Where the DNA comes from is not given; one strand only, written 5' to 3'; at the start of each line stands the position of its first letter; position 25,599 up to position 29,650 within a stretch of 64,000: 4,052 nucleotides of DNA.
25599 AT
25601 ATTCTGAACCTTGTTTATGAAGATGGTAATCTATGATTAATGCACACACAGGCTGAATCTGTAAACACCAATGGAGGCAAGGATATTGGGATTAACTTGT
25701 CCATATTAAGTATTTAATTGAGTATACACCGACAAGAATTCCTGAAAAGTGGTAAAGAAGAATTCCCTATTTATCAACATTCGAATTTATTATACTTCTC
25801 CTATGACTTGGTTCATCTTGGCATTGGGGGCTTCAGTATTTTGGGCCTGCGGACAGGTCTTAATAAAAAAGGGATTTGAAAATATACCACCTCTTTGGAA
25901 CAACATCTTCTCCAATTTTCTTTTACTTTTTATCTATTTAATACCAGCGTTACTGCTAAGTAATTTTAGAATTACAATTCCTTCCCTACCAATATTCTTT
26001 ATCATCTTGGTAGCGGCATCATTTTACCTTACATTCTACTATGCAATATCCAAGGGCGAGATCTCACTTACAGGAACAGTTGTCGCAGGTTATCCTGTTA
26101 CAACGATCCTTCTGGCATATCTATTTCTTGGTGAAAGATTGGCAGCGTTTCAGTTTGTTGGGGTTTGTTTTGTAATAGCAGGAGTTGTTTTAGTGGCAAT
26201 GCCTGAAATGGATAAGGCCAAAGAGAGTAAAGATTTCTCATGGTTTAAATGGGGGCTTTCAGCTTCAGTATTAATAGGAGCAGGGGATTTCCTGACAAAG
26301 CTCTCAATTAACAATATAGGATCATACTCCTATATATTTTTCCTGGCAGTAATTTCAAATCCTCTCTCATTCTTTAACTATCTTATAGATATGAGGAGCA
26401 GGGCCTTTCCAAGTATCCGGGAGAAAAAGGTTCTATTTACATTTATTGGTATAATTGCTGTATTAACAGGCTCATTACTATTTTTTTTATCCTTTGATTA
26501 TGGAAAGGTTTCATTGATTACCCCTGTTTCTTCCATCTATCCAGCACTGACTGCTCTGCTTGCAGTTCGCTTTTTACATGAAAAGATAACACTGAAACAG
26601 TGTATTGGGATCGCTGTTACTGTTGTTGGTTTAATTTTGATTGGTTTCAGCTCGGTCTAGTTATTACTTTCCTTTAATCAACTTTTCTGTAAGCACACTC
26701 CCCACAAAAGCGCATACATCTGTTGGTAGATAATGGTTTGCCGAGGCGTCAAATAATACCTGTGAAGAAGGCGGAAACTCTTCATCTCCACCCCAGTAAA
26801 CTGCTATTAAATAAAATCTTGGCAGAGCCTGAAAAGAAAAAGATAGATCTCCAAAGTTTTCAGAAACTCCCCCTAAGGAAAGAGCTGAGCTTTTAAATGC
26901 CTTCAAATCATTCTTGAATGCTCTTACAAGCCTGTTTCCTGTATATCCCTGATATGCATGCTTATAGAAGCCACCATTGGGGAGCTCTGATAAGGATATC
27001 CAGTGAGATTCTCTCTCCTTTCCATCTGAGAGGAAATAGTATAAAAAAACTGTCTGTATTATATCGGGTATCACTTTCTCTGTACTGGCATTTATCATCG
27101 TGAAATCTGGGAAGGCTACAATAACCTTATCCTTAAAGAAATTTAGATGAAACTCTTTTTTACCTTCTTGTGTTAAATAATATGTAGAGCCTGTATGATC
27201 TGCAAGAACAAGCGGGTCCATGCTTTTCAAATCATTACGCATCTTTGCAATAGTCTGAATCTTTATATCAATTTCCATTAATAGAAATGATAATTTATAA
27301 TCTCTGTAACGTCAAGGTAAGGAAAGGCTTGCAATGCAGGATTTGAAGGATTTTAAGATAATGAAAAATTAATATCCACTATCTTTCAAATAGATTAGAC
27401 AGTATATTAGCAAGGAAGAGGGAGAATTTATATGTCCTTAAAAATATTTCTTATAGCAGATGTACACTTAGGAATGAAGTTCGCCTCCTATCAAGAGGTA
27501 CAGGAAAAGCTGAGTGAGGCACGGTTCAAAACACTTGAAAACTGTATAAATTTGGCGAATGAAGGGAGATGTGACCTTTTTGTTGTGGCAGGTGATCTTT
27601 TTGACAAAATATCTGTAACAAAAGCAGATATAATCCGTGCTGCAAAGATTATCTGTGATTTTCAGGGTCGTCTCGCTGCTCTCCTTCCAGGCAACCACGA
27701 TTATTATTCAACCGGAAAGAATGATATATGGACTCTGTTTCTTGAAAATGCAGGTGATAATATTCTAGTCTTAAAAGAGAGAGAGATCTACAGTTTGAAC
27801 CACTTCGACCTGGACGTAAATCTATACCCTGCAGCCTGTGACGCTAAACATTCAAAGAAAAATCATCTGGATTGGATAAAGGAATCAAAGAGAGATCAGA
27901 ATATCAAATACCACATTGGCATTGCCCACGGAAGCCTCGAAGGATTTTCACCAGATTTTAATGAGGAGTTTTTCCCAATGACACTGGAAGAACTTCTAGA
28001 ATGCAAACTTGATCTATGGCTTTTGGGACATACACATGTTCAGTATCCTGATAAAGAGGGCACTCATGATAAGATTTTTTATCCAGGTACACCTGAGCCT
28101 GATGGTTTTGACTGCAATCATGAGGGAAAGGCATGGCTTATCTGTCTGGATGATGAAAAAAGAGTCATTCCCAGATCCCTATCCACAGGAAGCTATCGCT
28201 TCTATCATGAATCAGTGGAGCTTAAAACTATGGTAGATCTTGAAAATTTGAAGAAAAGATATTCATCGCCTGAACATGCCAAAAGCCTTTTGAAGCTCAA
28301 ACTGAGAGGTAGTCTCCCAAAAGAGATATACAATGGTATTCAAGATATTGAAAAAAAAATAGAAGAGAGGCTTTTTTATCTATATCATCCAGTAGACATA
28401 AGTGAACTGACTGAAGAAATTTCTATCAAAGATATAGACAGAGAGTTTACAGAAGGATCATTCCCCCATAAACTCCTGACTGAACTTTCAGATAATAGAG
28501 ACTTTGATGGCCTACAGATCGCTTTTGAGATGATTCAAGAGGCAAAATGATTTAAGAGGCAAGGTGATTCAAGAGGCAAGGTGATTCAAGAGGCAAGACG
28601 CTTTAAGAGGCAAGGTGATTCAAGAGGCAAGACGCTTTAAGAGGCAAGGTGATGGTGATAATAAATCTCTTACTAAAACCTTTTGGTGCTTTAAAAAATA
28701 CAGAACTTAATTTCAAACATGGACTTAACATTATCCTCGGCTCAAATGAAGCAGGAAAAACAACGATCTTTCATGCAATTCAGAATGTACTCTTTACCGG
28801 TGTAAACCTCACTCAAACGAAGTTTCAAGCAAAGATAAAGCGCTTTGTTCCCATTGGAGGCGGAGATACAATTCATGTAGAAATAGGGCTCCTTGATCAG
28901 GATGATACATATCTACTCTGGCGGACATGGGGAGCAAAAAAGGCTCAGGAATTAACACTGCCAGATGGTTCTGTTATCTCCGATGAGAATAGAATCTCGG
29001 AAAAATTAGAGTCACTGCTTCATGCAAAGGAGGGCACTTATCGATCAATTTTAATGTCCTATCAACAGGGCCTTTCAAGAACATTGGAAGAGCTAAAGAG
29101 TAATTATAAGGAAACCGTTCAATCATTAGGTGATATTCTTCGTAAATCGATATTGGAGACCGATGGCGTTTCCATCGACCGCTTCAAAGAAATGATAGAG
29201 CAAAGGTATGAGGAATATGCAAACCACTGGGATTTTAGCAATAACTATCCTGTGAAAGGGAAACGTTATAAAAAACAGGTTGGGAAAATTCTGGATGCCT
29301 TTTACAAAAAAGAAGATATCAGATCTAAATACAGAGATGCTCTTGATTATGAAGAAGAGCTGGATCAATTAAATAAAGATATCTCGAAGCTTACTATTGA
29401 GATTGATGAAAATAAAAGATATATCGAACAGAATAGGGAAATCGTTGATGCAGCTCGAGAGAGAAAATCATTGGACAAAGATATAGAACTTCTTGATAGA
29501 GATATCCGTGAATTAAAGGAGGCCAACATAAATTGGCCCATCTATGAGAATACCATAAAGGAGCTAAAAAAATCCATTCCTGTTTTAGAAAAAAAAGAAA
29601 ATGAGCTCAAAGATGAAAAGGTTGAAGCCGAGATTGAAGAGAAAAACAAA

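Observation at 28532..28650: Seven-copy 17-bp tandem repeat exactly at the sbcD-like/sbcC-like cistron junction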

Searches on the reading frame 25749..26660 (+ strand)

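Call 4: search_protein_families(library=pfam, proteins=[window:25749-26660:+])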
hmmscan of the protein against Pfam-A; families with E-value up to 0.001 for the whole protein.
window:25749-26660:+ (303 aa): 5 families
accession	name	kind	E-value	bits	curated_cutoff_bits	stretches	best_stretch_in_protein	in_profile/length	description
PF00892.27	EamA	-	1.9e-32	112.8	28.2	2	20-150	2-134/135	EamA-like transporter family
PF10639.15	TMEM234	-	2.6e-07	31.2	30.1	0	27-149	3-112/113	Putative transmembrane family 234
PF05653.20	Mg_trans_NIPA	-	5.5e-07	29.5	26.2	1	232-298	53-119/295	Magnesium transporter NIPA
PF03151.22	TPT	-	1e-06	28.8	30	1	91-154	77-140/291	Triose-phosphate Transporter family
PF04142.21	Nuc_sug_transp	-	0.00065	19.4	27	0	117-161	121-165/315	Nucleotide-sugar transporter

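Call 5: search_protein_families(library=ncbifam, proteins=[window:25749-26660:+])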
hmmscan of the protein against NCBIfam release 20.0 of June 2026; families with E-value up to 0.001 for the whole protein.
window:25749-26660:+ (303 aa): 7 families
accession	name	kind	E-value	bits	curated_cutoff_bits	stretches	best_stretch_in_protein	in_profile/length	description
TIGR03340.1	phn_DUF6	hypoth_equivalog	4.4e-13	49.5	288.15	1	45-298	27-281/281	phosphonate utilization associated putative membrane protein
TIGR00950.1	2A78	equivalog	1.1e-08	34.9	230.2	1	22-147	130-264/264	carboxylate/amino acid/amine transporter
NF011625.2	PRK15051.1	equivalog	1.1e-05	25.6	92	1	225-300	33-109/111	4-amino-4-deoxy-L-arabinose-phosphoundecaprenol flippase subunit ArnE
TIGR00817.1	tpt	subfamily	2.7e-05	23.8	317.9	1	97-297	83-290/302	Tpt phosphate/phosphoenolpyruvate translocator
NF008676.0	PRK11689.1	equivalog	0.00012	21.3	194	0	16-150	155-288/297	aromatic amino acid DMT transporter YddG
NF051482.1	EbrB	exception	0.00017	22.2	160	0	231-299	32-102/105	SMR family multidrug efflux transporter EbrB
NF008432.0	PRK11272.1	equivalog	0.00094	18.5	270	0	252-301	239-288/294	drug/metabolite exporter YedA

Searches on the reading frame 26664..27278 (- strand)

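Call 4: search_protein_families(library=pfam, proteins=[window:26664-27278:-])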
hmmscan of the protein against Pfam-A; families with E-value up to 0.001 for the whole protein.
window:26664-27278:- (204 aa): 1 family
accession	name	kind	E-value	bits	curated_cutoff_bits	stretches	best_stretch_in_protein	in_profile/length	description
PF12654.12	DUF3786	-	1.6e-41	142.2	27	1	37-198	13-175/176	Domain of unknown function (DUF3786)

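Call 5: search_protein_families(library=ncbifam, proteins=[window:26664-27278:-])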
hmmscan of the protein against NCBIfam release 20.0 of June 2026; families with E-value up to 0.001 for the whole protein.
window:26664-27278:- (204 aa): 0 families

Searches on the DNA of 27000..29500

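Call 64: search_rna_families(source=window, start=27000, end=29500, threshold=evalue, max_evalue=1)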
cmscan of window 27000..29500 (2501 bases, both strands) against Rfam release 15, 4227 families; matches with E-value up to 1: 1.
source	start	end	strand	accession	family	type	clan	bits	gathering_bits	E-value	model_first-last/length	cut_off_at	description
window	29222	29396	-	RF01946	KCNQ1OT1_1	Gene; lncRNA;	-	10.3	70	0.71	280-464/464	no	KCNQ1 overlapping transcript 1 conserved region 1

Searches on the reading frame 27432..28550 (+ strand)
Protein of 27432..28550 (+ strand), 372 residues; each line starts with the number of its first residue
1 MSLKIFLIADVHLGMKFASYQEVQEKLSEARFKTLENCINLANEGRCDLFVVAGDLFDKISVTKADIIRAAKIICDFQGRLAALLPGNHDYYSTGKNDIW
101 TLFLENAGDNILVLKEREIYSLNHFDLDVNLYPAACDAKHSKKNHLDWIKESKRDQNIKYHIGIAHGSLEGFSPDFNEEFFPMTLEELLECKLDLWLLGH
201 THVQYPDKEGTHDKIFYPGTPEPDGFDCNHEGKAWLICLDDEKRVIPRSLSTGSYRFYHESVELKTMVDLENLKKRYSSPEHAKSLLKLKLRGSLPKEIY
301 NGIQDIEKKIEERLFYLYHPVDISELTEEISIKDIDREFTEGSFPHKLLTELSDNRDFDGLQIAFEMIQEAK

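Call 4: search_protein_families(library=pfam, proteins=[window:27432-28550:+])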
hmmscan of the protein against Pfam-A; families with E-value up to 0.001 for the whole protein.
window:27432-28550:+ (372 aa): 2 families
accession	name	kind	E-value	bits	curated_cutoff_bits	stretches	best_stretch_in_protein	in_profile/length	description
PF00149.33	Metallophos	-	7.1e-15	56.4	21.5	1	3-203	1-190/191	Calcineurin-like phosphoesterase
PF12850.12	Metallophos_2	-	7.1e-05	23.3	27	1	4-224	2-138/154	Calcineurin-like phosphoesterase superfamily domain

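Call 5: search_protein_families(library=ncbifam, proteins=[window:27432-28550:+])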
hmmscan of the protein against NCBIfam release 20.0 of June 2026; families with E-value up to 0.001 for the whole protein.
window:27432-28550:+ (372 aa): 5 families
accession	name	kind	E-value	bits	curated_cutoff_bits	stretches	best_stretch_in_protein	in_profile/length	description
TIGR00619.1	sbcd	subfamily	2.5e-09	37.3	77.65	1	3-96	1-92/252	exonuclease subunit SbcD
NF041031.1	Mre11_Sulfo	equivalog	4.8e-06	26.1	500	1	5-300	2-295/374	DNA double-strand break repair protein Mre11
NF041029.1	Mre11_Pyroc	equivalog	9.8e-06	24.6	600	1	4-74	2-68/438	DNA double-strand break repair protein Mre11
TIGR04123.1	P_estr_lig_assc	hypoth_equivalog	1.6e-05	24.4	150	1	4-92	22-111/207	ligase-associated DNA damage response endonuclease PdeM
NF008206.2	PRK10966.1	equivalog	0.00063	18.9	450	0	4-94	2-89/380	exonuclease subunit SbcD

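Call 17: find_related_loci(query=window:27432-28550:+, collection=genome_contigs, flank=3000)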
Query window:27432-28550:+ (372 aa) in genome_contigs; peptide patterns used: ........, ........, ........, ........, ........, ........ (x = any residue, [..] = any of these).
75 stretches matched a pattern; 3 encode a relative of the query (tblastn E <= 1e-3); 3 distinct loci.
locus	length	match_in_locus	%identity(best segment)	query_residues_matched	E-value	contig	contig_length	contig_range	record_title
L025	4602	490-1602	54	1-372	2e-138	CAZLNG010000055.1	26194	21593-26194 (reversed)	MAG TPA_asm: uncultured Methanosarcinales archaeon isolate binchicken_co158_90 genome assembly, contig: NODE_1646_length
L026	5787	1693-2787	44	3-372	6e-107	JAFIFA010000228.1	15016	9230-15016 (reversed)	MAG: Balneolaceae bacterium isolate coassembly_bin.34 k141_145164, whole genome shotgun sequence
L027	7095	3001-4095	42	3-372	5e-105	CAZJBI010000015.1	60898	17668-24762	MAG TPA_asm: uncultured Rhodohalobacter sp. isolate binchicken_co405_143 genome assembly, contig: NODE_649_length_60898_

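Call 19: find_encoding_contigs(protein=window:27432-28550:+, flank=3000, max_places=10)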
Protein window:27432-28550:+ (372 aa): no gene with exactly this product is on record in the collection.

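Call 22: find_related_loci(query=window:27432-28550:+, collection=metagenome_contigs, flank=2000)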
Query window:27432-28550:+ (372 aa) in metagenome_contigs; peptide patterns used: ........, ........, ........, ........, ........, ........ (x = any residue, [..] = any of these).
149 stretches matched a pattern; 10 encode a relative of the query (tblastn E <= 1e-3); 10 distinct loci.
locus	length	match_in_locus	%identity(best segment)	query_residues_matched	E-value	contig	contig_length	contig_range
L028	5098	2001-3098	48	3-372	1e-119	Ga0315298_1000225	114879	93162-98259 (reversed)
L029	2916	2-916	52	66-372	1e-107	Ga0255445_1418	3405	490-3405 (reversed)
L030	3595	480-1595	45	1-372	7e-105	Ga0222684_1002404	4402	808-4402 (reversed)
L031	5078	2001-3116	44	1-372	5e-104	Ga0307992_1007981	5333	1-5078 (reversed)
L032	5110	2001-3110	43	1-370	5e-103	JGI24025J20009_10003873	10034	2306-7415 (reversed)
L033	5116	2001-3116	44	1-372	1e-102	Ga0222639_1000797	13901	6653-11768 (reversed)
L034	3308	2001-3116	44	1-372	8e-103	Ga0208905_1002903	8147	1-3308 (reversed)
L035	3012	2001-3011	44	1-340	3e-95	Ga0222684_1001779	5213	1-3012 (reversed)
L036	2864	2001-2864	46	1-289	1e-91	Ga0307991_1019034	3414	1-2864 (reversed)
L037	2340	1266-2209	55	1-315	1e-98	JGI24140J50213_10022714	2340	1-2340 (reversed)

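Call 26: search_protein_families(library=padloc, proteins=[window:27432-28550:+], max_evalue=0.01)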
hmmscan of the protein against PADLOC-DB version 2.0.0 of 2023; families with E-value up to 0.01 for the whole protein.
window:27432-28550:+ (372 aa): 1 family
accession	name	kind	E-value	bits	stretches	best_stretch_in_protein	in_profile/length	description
PDLC04908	PDC-S10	-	5.1e-05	20.6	1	46-206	29-186/223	-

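Call 54: find_homologous_proteins(query=window:27432-28550:+, max_evalue=1e-30)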
Query window:27432-28550:+ (372 aa): 2332 proteins with E <= 1e-30 among 6471 candidates; the best 120 are listed.
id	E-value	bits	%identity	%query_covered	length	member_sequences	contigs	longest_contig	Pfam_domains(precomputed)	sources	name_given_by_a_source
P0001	7.0e-253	856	100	100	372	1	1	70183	PF00149.34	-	-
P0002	2.1e-188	644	75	100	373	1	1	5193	PF00149.34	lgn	-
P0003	3.3e-155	535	63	100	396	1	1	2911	PF00149.34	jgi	jgi:exonuclease SbcD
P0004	9.7e-153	527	61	100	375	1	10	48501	PF00149.34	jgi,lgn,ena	jgi:exonuclease SbcD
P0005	2.7e-151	522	60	100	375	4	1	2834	PF00149.34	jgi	jgi:exonuclease SbcD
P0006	3.2e-151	522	61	100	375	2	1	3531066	PF00149.34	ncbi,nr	ncbi:MAG: DNA repair exonuclease [Spirochaetota bacterium]|nr:MAG: DNA repair exonuclease [Spirochae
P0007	1.7e-150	519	59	100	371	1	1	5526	PF00149.34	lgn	-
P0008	1.9e-149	516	58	99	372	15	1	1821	PF12850.13,PF00149.34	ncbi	-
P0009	2.2e-149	516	59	100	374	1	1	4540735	PF00149.34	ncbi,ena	-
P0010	5.7e-149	514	58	100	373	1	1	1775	PF00149.34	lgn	-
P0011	4.5e-148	511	57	100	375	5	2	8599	PF00149.34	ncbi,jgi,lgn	-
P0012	1.8e-147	509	59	100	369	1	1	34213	PF12850.13,PF00149.34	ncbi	-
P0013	2.5e-147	509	57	100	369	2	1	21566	PF12850.13,PF00149.34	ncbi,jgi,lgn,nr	ncbi:MAG: DNA repair exonuclease [Nitrospirae bacterium]|jgi:DNA repair protein SbcD/Mre11|nr:DNA re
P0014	2.8e-147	509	57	100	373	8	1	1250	PF12850.13,PF00149.34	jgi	jgi:exonuclease SbcD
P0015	5.9e-147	508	57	100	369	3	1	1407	PF12850.13,PF00149.34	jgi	jgi:exonuclease SbcD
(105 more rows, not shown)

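Call 61: find_encoding_contigs(protein=P0002, flank=3000, max_places=4)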
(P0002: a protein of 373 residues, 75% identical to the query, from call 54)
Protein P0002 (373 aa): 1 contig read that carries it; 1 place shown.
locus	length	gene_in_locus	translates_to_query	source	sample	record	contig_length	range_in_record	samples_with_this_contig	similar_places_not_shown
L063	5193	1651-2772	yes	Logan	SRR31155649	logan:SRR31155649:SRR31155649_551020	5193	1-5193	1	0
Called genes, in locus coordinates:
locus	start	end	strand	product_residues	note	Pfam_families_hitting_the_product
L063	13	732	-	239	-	PF12654:DUF3786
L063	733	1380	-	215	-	PF10050:DUF2284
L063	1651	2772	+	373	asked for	PF00149:Metallophos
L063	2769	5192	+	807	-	PF02463:SMC_N (weak), PF13175:AAA_15 (faint), PF13514:AAA_27, PF13304:AAA_21 (weak)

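Call 65: search_solved_structures(query=window:27432-28550:+, max_evalue=0.001)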
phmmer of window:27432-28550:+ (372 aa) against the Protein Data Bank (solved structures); distinct sequences matched with E-value up to 0.001: 1.
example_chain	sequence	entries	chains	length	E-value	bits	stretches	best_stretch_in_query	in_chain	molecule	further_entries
1ii7_A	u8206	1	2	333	0.0003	23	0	5-97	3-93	Mre11 nuclease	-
